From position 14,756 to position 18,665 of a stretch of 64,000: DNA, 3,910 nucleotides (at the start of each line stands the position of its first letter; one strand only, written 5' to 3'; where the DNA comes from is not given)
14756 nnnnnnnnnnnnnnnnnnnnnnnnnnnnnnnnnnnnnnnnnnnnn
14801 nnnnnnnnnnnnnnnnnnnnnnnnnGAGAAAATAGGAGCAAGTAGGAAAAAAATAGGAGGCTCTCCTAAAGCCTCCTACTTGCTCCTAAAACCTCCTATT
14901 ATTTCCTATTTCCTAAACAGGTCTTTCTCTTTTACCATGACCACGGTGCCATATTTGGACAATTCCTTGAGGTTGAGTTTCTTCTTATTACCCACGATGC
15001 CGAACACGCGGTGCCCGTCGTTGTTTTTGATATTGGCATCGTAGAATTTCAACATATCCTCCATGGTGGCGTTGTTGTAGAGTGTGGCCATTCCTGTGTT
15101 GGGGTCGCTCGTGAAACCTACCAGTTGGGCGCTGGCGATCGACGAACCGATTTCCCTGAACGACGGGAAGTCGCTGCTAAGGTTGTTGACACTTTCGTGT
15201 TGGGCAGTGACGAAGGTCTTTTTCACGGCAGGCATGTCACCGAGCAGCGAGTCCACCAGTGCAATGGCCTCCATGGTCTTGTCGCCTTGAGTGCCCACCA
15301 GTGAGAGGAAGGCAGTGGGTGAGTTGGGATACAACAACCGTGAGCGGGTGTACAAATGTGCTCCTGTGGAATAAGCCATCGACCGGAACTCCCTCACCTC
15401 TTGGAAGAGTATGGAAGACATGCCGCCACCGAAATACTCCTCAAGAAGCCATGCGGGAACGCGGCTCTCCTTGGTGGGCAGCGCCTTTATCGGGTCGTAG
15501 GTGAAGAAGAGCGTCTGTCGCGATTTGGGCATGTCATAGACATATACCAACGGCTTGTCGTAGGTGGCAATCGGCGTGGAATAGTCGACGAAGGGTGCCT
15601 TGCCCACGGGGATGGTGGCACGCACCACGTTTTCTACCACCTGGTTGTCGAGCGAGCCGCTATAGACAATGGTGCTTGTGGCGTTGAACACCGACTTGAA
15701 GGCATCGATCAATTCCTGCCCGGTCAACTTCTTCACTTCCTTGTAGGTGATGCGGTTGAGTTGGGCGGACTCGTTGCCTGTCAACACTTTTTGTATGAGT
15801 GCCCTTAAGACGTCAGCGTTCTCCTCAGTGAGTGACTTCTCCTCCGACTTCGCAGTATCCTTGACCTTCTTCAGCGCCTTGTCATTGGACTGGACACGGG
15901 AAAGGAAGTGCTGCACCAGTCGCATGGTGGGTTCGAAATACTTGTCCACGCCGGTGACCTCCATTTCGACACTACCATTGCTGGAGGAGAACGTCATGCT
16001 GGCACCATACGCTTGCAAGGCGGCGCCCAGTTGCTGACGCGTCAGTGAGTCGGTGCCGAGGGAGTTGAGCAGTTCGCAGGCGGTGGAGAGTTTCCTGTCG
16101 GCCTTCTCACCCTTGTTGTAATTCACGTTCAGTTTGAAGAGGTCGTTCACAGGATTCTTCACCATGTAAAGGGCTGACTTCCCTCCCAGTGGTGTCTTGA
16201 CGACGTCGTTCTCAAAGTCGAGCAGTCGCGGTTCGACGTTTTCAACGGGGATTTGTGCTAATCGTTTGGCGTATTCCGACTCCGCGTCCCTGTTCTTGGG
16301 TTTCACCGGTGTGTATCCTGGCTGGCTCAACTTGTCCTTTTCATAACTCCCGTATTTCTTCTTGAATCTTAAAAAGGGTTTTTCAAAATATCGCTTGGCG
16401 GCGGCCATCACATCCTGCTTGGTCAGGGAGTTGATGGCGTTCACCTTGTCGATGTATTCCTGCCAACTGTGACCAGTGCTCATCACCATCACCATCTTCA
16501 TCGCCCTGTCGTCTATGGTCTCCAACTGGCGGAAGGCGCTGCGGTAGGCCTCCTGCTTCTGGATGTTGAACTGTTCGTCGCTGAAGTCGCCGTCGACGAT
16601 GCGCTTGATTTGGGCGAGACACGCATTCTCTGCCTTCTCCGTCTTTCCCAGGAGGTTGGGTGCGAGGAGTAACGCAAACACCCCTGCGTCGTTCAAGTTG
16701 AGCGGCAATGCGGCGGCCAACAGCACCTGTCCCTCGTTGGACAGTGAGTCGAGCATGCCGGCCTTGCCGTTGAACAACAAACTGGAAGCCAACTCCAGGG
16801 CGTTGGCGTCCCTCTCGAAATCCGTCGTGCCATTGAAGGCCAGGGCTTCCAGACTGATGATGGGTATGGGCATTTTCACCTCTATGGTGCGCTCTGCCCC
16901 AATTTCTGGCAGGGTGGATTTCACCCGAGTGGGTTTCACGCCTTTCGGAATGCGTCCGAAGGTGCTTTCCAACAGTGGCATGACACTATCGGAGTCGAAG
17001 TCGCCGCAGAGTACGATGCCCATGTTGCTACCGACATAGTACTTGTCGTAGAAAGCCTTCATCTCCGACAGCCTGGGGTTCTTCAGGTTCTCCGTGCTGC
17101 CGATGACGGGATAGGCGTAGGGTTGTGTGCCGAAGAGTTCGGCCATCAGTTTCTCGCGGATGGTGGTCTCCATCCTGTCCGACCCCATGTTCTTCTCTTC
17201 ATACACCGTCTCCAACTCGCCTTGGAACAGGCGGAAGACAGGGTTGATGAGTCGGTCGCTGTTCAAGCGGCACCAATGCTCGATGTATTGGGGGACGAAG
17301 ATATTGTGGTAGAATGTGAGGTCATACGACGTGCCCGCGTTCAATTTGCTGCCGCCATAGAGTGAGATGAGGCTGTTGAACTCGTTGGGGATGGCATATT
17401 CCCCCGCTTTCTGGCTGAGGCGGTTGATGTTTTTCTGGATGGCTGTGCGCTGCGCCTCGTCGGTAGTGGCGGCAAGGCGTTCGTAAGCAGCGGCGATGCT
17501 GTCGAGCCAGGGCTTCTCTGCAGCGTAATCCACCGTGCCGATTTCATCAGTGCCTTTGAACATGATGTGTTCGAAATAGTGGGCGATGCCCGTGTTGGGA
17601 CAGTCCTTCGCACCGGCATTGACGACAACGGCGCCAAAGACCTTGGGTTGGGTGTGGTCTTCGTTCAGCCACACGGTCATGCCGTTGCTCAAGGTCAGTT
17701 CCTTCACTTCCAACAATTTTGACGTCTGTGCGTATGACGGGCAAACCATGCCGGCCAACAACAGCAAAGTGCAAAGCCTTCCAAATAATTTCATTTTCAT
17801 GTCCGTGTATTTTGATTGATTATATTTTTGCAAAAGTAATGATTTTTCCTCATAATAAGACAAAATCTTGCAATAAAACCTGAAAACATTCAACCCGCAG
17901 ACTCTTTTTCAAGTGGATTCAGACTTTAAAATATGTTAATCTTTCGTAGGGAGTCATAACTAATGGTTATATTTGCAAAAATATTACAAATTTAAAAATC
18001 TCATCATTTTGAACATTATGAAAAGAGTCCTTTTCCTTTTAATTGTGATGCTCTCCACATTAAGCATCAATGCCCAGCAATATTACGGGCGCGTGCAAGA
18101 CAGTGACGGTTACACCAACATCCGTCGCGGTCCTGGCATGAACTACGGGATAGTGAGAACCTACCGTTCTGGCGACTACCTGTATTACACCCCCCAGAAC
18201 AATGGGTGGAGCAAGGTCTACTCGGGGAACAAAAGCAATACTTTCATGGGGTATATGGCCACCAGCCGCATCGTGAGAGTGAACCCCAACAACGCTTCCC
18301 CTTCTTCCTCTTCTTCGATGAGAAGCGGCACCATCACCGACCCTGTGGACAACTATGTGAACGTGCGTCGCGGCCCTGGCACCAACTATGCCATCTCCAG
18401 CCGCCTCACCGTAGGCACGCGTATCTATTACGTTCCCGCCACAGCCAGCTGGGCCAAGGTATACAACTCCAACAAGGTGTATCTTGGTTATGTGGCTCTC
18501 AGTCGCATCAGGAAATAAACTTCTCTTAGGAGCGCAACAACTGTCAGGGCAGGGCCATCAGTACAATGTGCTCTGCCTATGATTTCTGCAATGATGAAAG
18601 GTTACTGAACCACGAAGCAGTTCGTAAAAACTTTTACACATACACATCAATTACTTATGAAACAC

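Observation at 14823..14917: Intergenic TAGGA repeat family with one-helical-turn (10-bp) phasing that supplies stop codons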

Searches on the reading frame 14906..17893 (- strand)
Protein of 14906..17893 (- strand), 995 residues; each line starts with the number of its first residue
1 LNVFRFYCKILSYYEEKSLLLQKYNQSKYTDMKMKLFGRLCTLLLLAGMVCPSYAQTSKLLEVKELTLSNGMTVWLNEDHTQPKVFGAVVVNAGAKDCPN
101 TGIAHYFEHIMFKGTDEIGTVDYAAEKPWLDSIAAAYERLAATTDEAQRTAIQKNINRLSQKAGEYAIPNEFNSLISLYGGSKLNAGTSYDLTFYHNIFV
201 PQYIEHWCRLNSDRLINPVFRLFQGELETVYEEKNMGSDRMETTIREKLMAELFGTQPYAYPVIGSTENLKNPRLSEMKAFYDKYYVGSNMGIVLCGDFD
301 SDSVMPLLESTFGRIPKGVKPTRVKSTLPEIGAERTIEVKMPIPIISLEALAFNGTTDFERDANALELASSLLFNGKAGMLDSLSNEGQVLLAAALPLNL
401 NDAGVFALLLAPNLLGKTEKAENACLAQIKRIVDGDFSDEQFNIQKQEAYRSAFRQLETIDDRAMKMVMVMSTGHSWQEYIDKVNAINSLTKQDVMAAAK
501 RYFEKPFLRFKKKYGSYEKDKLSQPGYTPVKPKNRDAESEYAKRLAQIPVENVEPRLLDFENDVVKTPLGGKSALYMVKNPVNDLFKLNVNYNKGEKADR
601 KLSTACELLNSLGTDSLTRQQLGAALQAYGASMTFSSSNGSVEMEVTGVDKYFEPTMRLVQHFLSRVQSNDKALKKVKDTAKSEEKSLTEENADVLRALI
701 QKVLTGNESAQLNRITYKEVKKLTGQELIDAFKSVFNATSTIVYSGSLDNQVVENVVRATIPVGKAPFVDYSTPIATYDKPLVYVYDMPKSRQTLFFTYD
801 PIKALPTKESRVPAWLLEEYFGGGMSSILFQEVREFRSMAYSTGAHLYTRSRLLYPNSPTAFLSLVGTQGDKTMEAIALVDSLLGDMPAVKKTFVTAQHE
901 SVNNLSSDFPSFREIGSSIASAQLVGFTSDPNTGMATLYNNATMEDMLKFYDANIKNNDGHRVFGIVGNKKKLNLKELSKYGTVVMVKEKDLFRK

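Call 16: search_protein_families(library=pfam, proteins=[window:14906-17893:-])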
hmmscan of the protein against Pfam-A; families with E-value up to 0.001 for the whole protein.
window:14906-17893:- (995 aa): 2 families
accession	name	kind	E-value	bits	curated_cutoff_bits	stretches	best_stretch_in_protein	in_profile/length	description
PF05193.26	Peptidase_M16_C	-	1.8e-29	103.4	23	2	277-447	6-179/181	Peptidase M16 inactive domain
PF00675.25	Peptidase_M16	-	1.8e-11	44.6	22.3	1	74-117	2-47/149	Insulinase (Peptidase family M16)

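Call 17: find_related_loci(query=window:14906-17893:-, collection=genome_contigs, flank=4000)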
Query window:14906-17893:- (995 aa) in genome_contigs; peptide patterns used: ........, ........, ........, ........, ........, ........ (x = any residue, [..] = any of these).
48 stretches matched a pattern; 16 encode a relative of the query (tblastn E <= 1e-3); 16 distinct loci.
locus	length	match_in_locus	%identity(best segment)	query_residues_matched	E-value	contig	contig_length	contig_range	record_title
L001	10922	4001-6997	77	4-995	0e+0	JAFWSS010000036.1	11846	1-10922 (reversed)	MAG: Prevotella sp. isolate RGIG6036 Sheep_Omasum-4__c162623, whole genome shotgun sequence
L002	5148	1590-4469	78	38-995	0e+0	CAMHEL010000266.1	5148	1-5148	MAG: uncultured Prevotellaceae bacterium isolate SRR11784281_bin.96_metaWRAP_v1.3_MAG genome assembly, contig: ERZ122033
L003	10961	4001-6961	77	5-995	0e+0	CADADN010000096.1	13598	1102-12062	MAG: uncultured Prevotellaceae bacterium isolate RUG13201 genome assembly, contig: RUG13201_asm_96, whole genome shotgun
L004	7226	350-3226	66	39-995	0e+0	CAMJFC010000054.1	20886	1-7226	MAG: uncultured Prevotellaceae bacterium isolate SRR12081293_bin.71_metaWRAP_v1.3_MAG genome assembly, contig: ERZ122897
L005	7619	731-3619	64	35-995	0e+0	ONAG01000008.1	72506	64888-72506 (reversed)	uncultured Prevotellaceae bacterium isolate RUG112 genome assembly, contig: scaffold_86, whole genome shotgun sequence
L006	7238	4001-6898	63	32-995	0e+0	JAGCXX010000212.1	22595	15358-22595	MAG: Prevotella sp. isolate RGIG10223 Yak_Rumen-5__c1617385, whole genome shotgun sequence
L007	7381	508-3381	61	40-995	0e+0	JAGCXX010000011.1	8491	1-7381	MAG: Prevotella sp. isolate RGIG10223 Yak_Rumen-5__c71761, whole genome shotgun sequence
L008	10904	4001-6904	60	33-995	0e+0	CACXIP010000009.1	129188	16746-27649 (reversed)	MAG: uncultured Prevotellaceae bacterium isolate RUG11288 genome assembly, contig: RUG11288_asm_9, whole genome shotgun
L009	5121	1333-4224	61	34-995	0e+0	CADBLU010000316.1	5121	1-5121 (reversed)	MAG: uncultured Prevotellaceae bacterium isolate RUG14088 genome assembly, contig: RUG14088_asm_316, whole genome shotgu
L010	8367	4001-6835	60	53-995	0e+0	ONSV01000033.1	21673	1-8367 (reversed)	uncultured Prevotellaceae bacterium isolate RUG602 genome assembly, contig: scaffold_588, whole genome shotgun sequence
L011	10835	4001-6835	64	54-995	0e+0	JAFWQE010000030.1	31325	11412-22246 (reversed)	MAG: Prevotella sp. isolate RGIG5970 Sheep_Omasum-2__c120770, whole genome shotgun sequence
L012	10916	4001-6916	58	25-994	0e+0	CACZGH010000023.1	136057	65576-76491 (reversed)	MAG: uncultured Prevotellaceae bacterium isolate RUG12596 genome assembly, contig: RUG12596_asm_23, whole genome shotgun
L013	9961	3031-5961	65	20-995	0e+0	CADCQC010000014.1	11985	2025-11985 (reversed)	MAG: uncultured Prevotellaceae bacterium isolate RUG14878 genome assembly, contig: RUG14878_asm_14, whole genome shotgun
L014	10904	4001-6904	61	27-995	0e+0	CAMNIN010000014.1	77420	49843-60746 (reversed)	MAG: uncultured Prevotellaceae bacterium isolate SRR1206671_bin.22_metaWRAP_v1.3_MAG genome assembly, contig: NODE.306_l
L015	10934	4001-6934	60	7-995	0e+0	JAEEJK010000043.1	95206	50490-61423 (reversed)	MAG: Prevotella sp. isolate Tb.RUG.168 k141_4800879_flag=0_multi=31.0351_len=95206, whole genome shotgun sequence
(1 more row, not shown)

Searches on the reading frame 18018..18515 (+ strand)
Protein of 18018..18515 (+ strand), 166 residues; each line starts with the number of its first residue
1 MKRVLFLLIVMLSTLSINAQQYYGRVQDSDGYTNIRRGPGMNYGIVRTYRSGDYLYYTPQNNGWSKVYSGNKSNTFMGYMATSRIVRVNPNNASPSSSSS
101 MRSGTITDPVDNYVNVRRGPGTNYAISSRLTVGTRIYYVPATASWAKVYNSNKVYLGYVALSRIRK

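Call 50: find_encoding_contigs(protein=window:18018-18515:+, flank=5000, max_places=10)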
Protein seq(166 aa) (166 aa): 14 contigs read that carry it; 9 places shown.
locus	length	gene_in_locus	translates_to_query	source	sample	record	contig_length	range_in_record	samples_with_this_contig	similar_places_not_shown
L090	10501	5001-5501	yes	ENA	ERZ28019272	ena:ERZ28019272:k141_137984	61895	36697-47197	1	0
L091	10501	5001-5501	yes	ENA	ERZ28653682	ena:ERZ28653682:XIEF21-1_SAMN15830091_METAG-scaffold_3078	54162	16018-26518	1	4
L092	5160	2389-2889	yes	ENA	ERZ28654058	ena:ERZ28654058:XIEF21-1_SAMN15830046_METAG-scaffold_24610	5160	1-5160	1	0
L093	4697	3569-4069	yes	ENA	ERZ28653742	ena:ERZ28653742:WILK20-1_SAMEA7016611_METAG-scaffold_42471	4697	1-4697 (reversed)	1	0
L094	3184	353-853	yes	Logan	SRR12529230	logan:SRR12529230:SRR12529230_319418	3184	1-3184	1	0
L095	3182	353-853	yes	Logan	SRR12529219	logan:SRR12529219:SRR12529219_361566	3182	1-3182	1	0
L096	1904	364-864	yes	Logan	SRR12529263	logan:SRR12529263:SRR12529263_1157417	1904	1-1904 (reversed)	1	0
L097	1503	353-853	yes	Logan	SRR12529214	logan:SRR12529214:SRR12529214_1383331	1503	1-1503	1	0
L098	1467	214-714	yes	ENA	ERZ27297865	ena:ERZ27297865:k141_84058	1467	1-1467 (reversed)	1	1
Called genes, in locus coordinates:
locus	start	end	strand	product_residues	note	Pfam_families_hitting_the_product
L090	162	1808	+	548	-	PF04616:Glyco_hydro_43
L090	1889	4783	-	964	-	PF00675:Peptidase_M16 (faint), PF05193:Peptidase_M16_C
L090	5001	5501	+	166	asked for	PF06347:SH3_4 (faint), PF08239:SH3_3 (weak)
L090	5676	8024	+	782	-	PF00085:Thioredoxin (faint), PF00578:AhpC-TSA (weak), PF08534:Redoxin, PF13905:Thioredoxin_8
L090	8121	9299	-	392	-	PF12715:Abhydrolase_7, PF00326:Peptidase_S9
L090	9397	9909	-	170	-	PF13353:Fer4_12, PF04055:Radical_SAM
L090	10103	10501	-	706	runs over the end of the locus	PF03477:ATP-cone, PF13597:NRDD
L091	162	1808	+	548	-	PF04616:Glyco_hydro_43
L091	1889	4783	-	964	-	PF00675:Peptidase_M16 (faint), PF05193:Peptidase_M16_C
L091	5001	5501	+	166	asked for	PF06347:SH3_4 (faint), PF08239:SH3_3 (weak)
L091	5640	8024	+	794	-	PF00085:Thioredoxin (faint), PF00578:AhpC-TSA (weak), PF08534:Redoxin, PF13905:Thioredoxin_8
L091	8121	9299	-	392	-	PF12715:Abhydrolase_7, PF00326:Peptidase_S9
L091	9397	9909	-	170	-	PF13353:Fer4_12, PF04055:Radical_SAM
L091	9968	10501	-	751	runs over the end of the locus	PF03477:ATP-cone, PF13597:NRDD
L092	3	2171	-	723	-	?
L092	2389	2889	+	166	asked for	PF06347:SH3_4 (faint), PF08239:SH3_3 (weak)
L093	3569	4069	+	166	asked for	PF06347:SH3_4 (faint), PF08239:SH3_3 (weak)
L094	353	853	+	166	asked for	PF06347:SH3_4 (faint), PF08239:SH3_3 (weak)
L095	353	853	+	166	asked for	PF06347:SH3_4 (faint), PF08239:SH3_3 (weak)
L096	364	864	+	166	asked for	PF06347:SH3_4 (faint), PF08239:SH3_3 (weak)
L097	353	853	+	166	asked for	PF06347:SH3_4 (faint), PF08239:SH3_3 (weak)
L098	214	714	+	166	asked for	PF06347:SH3_4 (faint), PF08239:SH3_3 (weak)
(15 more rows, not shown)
